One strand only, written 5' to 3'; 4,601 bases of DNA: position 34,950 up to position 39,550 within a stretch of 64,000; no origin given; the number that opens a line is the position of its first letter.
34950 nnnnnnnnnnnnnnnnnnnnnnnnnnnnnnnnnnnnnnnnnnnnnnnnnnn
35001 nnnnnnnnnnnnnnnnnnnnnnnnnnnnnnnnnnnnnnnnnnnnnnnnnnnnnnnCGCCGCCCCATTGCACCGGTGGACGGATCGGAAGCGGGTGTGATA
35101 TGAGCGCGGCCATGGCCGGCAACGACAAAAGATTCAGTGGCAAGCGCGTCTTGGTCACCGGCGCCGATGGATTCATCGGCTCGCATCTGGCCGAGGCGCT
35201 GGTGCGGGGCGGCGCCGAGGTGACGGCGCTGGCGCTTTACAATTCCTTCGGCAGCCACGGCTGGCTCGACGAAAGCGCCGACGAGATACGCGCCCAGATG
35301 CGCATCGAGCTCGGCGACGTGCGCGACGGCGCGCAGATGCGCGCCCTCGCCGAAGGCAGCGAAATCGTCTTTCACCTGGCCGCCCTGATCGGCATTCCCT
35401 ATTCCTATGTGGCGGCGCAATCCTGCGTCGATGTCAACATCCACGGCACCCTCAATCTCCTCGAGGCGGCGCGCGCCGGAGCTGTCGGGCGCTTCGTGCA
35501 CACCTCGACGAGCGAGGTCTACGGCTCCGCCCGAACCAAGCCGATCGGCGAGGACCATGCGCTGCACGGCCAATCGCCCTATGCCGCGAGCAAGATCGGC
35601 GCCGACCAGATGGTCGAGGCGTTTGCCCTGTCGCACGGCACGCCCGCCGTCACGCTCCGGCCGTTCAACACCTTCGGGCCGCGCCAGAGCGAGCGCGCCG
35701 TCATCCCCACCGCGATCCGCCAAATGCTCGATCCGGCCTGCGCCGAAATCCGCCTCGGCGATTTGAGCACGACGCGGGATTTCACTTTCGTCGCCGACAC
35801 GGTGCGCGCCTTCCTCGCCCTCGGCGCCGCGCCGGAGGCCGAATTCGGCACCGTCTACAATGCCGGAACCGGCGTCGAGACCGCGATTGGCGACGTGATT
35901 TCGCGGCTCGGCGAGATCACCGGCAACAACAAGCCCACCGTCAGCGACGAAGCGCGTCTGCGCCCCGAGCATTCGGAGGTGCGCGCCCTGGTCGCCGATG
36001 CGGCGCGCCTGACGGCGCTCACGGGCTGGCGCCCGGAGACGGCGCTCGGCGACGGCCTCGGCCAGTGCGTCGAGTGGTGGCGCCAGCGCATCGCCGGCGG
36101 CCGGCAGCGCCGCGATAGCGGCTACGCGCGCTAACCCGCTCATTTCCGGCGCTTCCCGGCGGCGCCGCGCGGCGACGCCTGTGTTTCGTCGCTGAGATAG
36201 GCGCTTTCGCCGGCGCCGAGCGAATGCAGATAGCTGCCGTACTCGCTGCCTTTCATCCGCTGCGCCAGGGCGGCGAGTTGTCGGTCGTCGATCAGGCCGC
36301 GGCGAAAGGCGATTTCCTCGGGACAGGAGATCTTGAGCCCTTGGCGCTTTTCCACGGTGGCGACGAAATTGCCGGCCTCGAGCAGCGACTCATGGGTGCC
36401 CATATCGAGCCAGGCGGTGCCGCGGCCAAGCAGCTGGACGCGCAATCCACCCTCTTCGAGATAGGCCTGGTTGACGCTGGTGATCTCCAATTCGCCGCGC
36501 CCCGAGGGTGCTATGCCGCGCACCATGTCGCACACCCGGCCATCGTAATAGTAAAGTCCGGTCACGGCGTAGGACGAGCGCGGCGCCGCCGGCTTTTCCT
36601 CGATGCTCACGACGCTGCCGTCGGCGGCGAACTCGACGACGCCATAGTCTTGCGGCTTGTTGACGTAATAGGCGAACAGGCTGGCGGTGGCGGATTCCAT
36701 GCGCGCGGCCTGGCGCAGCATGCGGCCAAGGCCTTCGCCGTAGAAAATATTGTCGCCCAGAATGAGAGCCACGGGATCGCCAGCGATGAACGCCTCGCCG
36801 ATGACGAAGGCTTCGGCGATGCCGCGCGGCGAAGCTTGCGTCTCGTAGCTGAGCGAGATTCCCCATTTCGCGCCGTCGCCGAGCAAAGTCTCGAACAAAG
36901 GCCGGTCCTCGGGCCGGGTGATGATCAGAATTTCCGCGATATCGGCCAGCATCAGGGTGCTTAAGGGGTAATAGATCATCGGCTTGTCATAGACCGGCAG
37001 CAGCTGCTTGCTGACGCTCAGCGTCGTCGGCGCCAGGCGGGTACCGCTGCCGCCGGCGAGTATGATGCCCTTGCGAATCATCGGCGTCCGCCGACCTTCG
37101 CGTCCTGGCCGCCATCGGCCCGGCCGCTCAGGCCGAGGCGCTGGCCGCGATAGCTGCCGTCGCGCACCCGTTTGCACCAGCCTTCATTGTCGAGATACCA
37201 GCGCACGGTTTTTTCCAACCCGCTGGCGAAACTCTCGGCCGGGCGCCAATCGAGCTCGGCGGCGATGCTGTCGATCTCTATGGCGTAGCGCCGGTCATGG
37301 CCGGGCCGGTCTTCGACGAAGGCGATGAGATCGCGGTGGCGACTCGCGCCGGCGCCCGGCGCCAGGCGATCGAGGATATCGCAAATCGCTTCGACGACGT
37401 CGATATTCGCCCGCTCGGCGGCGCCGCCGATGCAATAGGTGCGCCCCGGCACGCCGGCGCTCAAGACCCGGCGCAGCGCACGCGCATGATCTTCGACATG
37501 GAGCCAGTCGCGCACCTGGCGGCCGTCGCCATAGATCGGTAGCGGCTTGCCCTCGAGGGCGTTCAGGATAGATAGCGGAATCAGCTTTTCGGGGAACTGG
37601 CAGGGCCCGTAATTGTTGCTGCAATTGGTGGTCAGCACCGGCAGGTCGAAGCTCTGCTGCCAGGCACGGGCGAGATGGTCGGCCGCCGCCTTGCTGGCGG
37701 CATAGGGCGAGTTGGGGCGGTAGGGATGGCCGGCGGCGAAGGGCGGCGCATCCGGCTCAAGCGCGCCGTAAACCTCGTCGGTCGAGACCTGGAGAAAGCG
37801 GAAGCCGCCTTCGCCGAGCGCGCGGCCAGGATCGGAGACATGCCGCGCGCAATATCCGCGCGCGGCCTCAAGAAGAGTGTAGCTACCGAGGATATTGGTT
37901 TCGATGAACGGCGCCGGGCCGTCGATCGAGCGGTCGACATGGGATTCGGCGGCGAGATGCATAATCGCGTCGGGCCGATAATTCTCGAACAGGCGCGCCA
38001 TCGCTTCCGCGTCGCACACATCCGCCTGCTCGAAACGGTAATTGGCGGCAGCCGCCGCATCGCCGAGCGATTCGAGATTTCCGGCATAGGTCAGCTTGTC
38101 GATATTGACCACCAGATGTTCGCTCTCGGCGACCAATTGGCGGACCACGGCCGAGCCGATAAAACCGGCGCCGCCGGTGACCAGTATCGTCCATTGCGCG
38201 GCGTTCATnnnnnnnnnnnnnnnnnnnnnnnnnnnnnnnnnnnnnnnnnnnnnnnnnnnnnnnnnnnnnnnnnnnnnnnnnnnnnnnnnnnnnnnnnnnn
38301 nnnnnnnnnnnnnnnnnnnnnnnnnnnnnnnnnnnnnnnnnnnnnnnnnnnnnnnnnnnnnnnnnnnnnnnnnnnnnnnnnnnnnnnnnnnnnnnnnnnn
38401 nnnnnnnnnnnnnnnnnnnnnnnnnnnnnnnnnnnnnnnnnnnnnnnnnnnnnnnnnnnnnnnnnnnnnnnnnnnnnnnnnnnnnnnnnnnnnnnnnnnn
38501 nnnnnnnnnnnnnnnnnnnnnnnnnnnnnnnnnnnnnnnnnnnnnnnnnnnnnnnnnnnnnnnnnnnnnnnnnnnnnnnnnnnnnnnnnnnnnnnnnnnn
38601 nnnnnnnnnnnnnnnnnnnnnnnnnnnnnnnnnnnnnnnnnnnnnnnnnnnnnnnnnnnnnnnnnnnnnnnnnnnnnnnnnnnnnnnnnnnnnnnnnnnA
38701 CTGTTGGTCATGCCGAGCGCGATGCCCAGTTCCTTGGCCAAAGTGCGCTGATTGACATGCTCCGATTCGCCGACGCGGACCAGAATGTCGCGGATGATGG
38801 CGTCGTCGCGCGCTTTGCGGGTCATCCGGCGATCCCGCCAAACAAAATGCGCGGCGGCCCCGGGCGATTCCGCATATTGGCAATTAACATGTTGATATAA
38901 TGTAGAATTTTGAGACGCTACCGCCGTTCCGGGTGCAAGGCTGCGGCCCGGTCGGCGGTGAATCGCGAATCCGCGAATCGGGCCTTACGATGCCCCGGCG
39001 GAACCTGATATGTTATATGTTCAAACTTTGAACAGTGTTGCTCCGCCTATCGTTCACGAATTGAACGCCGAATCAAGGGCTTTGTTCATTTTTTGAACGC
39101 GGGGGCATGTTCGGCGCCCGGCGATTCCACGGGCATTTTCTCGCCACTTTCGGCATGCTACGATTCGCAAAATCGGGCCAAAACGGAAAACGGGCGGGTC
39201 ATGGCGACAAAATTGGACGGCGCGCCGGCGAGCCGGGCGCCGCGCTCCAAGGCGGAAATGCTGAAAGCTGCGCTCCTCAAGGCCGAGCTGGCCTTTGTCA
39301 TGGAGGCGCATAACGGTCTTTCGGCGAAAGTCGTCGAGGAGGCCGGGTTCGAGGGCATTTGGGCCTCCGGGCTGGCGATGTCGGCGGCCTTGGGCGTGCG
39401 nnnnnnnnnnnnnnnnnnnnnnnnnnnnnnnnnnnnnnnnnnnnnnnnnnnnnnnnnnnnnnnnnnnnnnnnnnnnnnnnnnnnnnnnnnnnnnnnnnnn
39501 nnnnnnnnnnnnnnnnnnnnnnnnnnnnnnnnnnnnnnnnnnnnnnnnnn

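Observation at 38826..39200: Three phased GTTCA/TGAAC palindromes plus an extended -10 between a wHTH regulator and the phosphonate operon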

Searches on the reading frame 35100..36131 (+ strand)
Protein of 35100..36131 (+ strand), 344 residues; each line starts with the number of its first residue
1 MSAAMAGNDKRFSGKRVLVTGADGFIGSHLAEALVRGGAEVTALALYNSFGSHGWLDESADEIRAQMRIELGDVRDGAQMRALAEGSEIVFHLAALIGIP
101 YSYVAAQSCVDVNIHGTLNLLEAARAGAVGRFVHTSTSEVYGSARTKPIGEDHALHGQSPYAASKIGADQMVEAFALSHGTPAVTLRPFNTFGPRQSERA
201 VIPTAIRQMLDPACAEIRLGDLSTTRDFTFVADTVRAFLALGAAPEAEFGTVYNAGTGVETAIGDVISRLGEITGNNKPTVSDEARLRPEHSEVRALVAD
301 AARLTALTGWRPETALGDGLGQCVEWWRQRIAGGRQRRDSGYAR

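Call 39: search_protein_families(library=ncbifam, proteins=[window:35100-36131:+], max_evalue=0.01)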
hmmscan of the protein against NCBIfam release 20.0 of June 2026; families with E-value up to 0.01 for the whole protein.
window:35100-36131:+ (344 aa): 84 families (the best 25 are shown)
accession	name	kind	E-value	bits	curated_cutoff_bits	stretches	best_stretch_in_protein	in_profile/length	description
TIGR04180.1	EDH_00030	hypoth_equivalog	1.8e-116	388.4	475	1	17-314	1-296/297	NAD-dependent 4,6-dehydratase LegB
TIGR01181.1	dTDP_gluc_dehyt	equivalog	1.7e-43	149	365.1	1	16-329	1-313/321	dTDP-glucose 4,6-dehydratase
TIGR01179.1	galE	equivalog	8.5e-37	126.7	262.3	1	16-329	1-327/332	UDP-glucose 4-epimerase GalE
NF011728.1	PRK15181.1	equivalog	1.7e-28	99.6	760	1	13-328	14-338/348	Vi polysaccharide biosynthesis UDP-N-acetylglucosaminuronic acid C-4 epimerase TviC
TIGR02622.1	CDP_4_6_dhtase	equivalog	2.6e-27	95.9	278.45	1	12-333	2-336/352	CDP-glucose 4,6-dehydratase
NF007582.0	PRK10217.1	equivalog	5.5e-24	84.9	698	1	15-342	2-346/355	dTDP-glucose 4,6-dehydratase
NF007490.0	PRK10084.1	subfamily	4.8e-23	81.7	649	1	16-331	2-338/361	dTDP-glucose 4,6-dehydratase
TIGR03466.1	HpnA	hypoth_equivalog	7.3e-23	81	367.65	1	16-282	2-254/327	hopanoid-associated sugar epimerase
TIGR01472.1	gmd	equivalog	7.3e-22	78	415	1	16-245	2-242/342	GDP-mannose 4,6-dehydratase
NF007956.0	PRK10675.1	subfamily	3.9e-20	72.2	394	1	16-326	2-328/338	UDP-glucose 4-epimerase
NF042422.1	oxyalk_red_OleD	equivalog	6.4e-19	68.5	580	1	16-274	2-250/329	2-alkyl-3-oxoalkanoate reductase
NF043036.1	ErythonDh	equivalog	2.2e-18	66.5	325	1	16-176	2-164/321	D-erythronate dehydrogenase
NF052578.1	StrlDmthSdmBMthl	equivalog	5.3e-18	65.8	600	1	17-287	3-258/328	sterol demethylase protein SdmB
TIGR02197.1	heptose_epim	equivalog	1.5e-17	63.7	274.6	1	17-278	1-264/316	ADP-glyceromanno-heptose 6-epimerase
NF042423.1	oxyalk_red_Shew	equivalog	2.1e-17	63.2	580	1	15-197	9-180/331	2-alkyl-3-oxoalkanoate reductase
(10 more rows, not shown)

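Call 40: search_protein_families(library=pfam, proteins=[window:35100-36131:+], max_evalue=0.01)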
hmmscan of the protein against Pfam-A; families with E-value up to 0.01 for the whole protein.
window:35100-36131:+ (344 aa): 10 families
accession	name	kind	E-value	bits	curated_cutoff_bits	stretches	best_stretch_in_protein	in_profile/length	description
PF16363.11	GDP_Man_Dehyd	-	8.9e-63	213.2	27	1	18-320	1-329/332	GDP-mannose 4,6 dehydratase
PF01370.27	Epimerase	-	3.9e-54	184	20.9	1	17-256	1-240/240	NAD dependent epimerase/dehydratase family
PF01073.25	3Beta_HSD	-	7.1e-25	88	22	1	18-237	1-224/280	3-beta hydroxysteroid dehydrogenase/isomerase family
PF02719.21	Polysacc_synt_2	-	5.7e-18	65.6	20.2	1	17-277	1-250/293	Polysaccharide biosynthesis protein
PF07993.18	NAD_binding_4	-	1.6e-13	50.8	20.1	1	19-193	1-209/258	Male sterility protein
PF04321.23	RmlD_sub_bind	-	4.5e-09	36.2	27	1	16-174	2-138/287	RmlD substrate binding domain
PF00106.31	adh_short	-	9.8e-09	35.4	26.6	1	15-183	1-171/195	short chain dehydrogenase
PF13460.12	NAD_binding_10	-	3.8e-08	33.8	27.2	1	21-174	1-133/184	NAD(P)H-binding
PF05368.20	NmrA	-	0.0009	19.4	27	1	15-137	3-107/298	NmrA-like family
PF13561.12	adh_short_C2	-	0.0051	16.9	27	0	26-181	8-163/236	Enoyl-(Acyl carrier protein) reductase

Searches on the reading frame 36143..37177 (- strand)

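Call 9: search_protein_families(library=pfam, proteins=[window:36143-37177:-])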
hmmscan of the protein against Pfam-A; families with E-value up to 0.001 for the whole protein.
window:36143-37177:- (345 aa): 2 families
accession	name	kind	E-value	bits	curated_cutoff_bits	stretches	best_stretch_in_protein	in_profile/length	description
PF00483.29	NTP_transferase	-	6.6e-69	232.6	21.2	1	36-273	1-243/245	Nucleotidyl transferase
PF12804.13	NTP_transf_3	-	6.5e-10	39.9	27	1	37-165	1-118/160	MobA-like NTP transferase domain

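Call 10: search_protein_families(library=ncbifam, proteins=[window:36143-37177:-], max_evalue=0.01)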
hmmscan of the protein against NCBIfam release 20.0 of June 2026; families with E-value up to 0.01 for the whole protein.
window:36143-37177:- (345 aa): 30 families (the best 25 are shown)
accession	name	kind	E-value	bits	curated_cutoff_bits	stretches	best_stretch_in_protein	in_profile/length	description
TIGR01207.1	rmlA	equivalog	5.8e-135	448.9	360.65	1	36-320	1-284/286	glucose-1-phosphate thymidylyltransferase RfbA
NF012024.0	PRK15480.1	equivalog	2.7e-124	414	588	1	34-319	3-287/292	glucose-1-phosphate thymidylyltransferase RfbA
TIGR01208.1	rmlA_long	equivalog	5.6e-49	166.9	320.25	1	36-273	1-235/353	glucose-1-phosphate thymidylyltransferase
TIGR03992.1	Arch_glmU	subfamily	3.8e-39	134.7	292.1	1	36-272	2-227/393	bifunctional sugar-1-phosphate nucleotidylyltransferase/acetyltransferase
NF041313.1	UDPGP_AglF_Halo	equivalog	2.7e-28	99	400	1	36-248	2-210/234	UTP--glucose-1-phosphate uridylyltransferase AglF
NF041173.1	Sug_nt_acttase_Thmprot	equivalog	4.1e-25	88.6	600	1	36-276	2-231/405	bifunctional sugar-1-phosphate nucleotidylyltransferase/acetyltransferase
NF052502.1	man1P_GTase_Rv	exception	1.2e-22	80.3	440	1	37-268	3-226/352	mannose-1-phosphate guanylyltransferase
TIGR01099.1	galU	equivalog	6.9e-20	71.7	326.8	2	34-92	1-59/261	UTP--glucose-1-phosphate uridylyltransferase GalU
NF045761.1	NAMPUrTaseMurU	equivalog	1e-15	58.2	250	1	36-268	2-223/226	N-acetylmuramate alpha-1-phosphate uridylyltransferase MurU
NF009928.0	PRK13389.1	equivalog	2.9e-11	43.1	548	1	34-88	8-62/302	UTP--glucose-1-phosphate uridylyltransferase GalU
NF003670.0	PRK05293.1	equivalog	4.9e-11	42.2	470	1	37-268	7-254/382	glucose-1-phosphate adenylyltransferase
TIGR02091.1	glgC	equivalog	8.5e-10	38.2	424.9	2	37-92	3-59/364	glucose-1-phosphate adenylyltransferase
TIGR01173.1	glmU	equivalog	1.3e-07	30.9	366.85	1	38-202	4-159/452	bifunctional UDP-N-acetylglucosamine diphosphorylase/glucosamine-1-phosphate N-acetyltransferase GlmU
NF007516.0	PRK10122.1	equivalog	2.2e-07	30.3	534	1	36-88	5-57/297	UTP--glucose-1-phosphate uridylyltransferase GalF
NF002023.0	PRK00844.1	subfamily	2.9e-07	29.6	458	1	37-92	9-65/408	glucose-1-phosphate adenylyltransferase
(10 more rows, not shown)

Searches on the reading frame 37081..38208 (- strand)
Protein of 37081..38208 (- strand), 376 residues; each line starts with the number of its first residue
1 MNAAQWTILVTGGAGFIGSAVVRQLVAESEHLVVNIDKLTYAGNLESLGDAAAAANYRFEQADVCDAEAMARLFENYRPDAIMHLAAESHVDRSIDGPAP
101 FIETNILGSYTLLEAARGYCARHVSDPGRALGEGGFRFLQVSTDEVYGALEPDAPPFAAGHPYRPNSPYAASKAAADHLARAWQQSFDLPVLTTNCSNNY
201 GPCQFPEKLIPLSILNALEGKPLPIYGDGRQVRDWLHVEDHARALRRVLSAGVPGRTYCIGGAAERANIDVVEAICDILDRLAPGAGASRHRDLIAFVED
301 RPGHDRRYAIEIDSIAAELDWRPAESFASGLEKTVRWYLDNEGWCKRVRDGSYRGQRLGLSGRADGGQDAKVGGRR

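Call 9: search_protein_families(library=pfam, proteins=[window:37081-38208:-])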
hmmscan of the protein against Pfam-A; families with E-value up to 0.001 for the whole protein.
window:37081-38208:- (376 aa): 7 families
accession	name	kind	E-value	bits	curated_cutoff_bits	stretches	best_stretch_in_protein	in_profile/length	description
PF16363.11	GDP_Man_Dehyd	-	1.7e-81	274.7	27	1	9-334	1-332/332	GDP-mannose 4,6 dehydratase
PF01370.27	Epimerase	-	4.4e-68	229.7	20.9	1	8-261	1-240/240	NAD dependent epimerase/dehydratase family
PF02719.21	Polysacc_synt_2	-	1.9e-13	50.7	20.2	1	8-118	1-117/293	Polysaccharide biosynthesis protein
PF04321.23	RmlD_sub_bind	-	1.5e-11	44.4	27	1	7-182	2-138/287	RmlD substrate binding domain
PF01073.25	3Beta_HSD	-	2.6e-08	33.7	22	1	9-117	1-104/280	3-beta hydroxysteroid dehydrogenase/isomerase family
PF00106.31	adh_short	-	6e-07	29.6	26.6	0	7-76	2-70/195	short chain dehydrogenase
PF07993.18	NAD_binding_4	-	1.6e-06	27.9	20.1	0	80-197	90-205/258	Male sterility protein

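Call 10: search_protein_families(library=ncbifam, proteins=[window:37081-38208:-], max_evalue=0.01)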
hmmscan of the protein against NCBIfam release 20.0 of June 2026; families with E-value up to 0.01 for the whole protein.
window:37081-38208:- (376 aa): 60 families (the best 25 are shown)
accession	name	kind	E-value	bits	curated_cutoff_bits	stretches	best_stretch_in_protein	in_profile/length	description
NF007582.0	PRK10217.1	equivalog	3.8e-151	503.2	698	1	7-361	3-354/355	dTDP-glucose 4,6-dehydratase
NF007490.0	PRK10084.1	subfamily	3.4e-149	496.7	649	1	8-355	3-351/361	dTDP-glucose 4,6-dehydratase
TIGR01181.1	dTDP_gluc_dehyt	equivalog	5.7e-135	449.5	365.1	1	8-347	2-320/321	dTDP-glucose 4,6-dehydratase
TIGR04180.1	EDH_00030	hypoth_equivalog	1.1e-35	123.2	475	1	8-280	1-257/297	NAD-dependent 4,6-dehydratase LegB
TIGR01179.1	galE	equivalog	1.3e-29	103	262.3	1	8-337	2-324/332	UDP-glucose 4-epimerase GalE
TIGR02622.1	CDP_4_6_dhtase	equivalog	3.7e-19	69.1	278.45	1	7-339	6-331/352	CDP-glucose 4,6-dehydratase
TIGR01472.1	gmd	equivalog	7.5e-16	58.2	415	1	57-260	56-249/342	GDP-mannose 4,6-dehydratase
NF011728.1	PRK15181.1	equivalog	9.5e-15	54.4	760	1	7-341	17-340/348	Vi polysaccharide biosynthesis UDP-N-acetylglucosaminuronic acid C-4 epimerase TviC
NF007956.0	PRK10675.1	subfamily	1e-14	54.5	394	1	8-338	3-329/338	UDP-glucose 4-epimerase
TIGR02197.1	heptose_epim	equivalog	2.5e-14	53.2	274.6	1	8-282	1-263/316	ADP-glyceromanno-heptose 6-epimerase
NF047922.1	GDPFucSynFcl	equivalog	1.5e-11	44.4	500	1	166-342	131-305/308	GDP-L-fucose synthase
TIGR03466.1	HpnA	hypoth_equivalog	2e-11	43.4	367.65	1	8-117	3-101/327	hopanoid-associated sugar epimerase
TIGR01214.1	rmlD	equivalog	3.5e-11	42.7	224.05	1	7-185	1-140/285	dTDP-4-dehydrorhamnose reductase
NF042422.1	oxyalk_red_OleD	equivalog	5.6e-11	42.4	580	1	8-297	3-261/329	2-alkyl-3-oxoalkanoate reductase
NF043036.1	ErythonDh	equivalog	2e-08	33.8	325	1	8-180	3-160/321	D-erythronate dehydrogenase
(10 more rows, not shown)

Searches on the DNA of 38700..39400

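Call 8: search_rna_families(source=window, start=38700, end=39400, threshold=evalue, max_evalue=1)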
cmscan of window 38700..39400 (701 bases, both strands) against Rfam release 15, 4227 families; matches with E-value up to 1: 0.
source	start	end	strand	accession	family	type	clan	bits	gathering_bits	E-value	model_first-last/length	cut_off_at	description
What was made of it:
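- Rfam has no match (call 8).
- Tried and rejected: Rfam scan of 38700-39400 on both strands at E up to 1: no RNA family, so a riboswitch leader is rejected (call 8).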
